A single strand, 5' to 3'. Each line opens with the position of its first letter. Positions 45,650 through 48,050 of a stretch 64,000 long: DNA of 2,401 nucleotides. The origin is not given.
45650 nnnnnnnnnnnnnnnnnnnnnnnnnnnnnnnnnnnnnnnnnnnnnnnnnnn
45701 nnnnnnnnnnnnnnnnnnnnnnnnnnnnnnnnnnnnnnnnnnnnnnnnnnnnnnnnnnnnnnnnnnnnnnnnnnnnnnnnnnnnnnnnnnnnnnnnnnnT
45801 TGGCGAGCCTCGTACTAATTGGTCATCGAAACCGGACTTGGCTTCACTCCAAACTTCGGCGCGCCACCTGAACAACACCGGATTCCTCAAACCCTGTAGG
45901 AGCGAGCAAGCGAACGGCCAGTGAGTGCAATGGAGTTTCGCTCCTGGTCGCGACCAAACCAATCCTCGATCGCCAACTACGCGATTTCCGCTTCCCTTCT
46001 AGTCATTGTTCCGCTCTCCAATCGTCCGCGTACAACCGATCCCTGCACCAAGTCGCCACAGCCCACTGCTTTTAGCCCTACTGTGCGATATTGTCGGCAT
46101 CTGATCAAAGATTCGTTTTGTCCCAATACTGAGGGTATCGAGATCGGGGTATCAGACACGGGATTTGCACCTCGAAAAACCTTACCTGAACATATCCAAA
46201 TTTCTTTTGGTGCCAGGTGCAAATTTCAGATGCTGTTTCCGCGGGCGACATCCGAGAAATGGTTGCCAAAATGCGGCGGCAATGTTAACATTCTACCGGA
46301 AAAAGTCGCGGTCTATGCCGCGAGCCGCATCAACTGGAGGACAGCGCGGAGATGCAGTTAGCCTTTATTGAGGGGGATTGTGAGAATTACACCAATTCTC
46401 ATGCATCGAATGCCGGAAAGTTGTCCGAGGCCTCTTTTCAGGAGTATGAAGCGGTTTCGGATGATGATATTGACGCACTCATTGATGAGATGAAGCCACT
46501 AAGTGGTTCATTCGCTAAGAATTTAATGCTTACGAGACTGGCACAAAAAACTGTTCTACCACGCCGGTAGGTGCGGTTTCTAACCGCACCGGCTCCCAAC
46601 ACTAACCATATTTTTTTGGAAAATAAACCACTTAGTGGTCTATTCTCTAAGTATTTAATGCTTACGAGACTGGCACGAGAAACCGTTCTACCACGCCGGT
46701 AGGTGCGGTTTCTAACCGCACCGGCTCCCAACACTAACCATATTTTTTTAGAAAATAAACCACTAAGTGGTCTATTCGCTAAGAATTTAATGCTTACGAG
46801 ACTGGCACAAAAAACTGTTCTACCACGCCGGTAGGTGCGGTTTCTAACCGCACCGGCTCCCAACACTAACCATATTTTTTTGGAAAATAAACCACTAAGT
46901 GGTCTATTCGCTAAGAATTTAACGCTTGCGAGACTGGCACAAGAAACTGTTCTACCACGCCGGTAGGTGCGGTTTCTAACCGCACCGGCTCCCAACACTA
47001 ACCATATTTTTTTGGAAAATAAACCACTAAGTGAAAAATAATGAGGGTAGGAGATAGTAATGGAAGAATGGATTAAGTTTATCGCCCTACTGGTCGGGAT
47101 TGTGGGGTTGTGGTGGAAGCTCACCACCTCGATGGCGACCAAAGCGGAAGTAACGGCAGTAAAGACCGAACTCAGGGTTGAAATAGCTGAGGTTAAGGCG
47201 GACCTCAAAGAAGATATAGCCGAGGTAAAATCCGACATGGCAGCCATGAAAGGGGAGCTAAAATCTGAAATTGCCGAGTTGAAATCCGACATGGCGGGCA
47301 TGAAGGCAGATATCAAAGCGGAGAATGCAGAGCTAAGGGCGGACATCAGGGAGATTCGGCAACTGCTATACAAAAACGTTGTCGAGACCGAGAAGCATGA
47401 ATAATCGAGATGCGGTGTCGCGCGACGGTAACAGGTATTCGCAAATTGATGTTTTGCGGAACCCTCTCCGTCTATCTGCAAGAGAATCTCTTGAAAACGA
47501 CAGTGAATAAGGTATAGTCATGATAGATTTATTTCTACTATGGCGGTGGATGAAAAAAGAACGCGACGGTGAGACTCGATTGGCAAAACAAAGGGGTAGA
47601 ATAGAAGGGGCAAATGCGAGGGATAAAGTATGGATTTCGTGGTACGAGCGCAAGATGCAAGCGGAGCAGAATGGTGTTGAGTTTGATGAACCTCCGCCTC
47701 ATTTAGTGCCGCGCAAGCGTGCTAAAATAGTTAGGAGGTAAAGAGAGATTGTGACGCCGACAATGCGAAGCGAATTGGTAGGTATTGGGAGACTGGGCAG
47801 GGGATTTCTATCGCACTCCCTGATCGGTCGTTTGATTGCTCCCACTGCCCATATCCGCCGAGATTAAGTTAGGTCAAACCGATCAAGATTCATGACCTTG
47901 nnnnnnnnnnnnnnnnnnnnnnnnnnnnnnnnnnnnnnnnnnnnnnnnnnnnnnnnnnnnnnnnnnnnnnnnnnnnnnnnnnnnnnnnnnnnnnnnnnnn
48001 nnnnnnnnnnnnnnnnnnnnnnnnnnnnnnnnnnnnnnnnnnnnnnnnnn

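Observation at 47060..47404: Small membrane-anchored protein made of 11-residue amphipathic repeats, encoded immediately downstream of the tandem repeat array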

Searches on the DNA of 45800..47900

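Call 5: search_rna_families(source=window, start=45800, end=47900, threshold=evalue, max_evalue=1)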
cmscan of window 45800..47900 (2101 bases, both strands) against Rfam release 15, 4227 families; matches with E-value up to 1: 0.
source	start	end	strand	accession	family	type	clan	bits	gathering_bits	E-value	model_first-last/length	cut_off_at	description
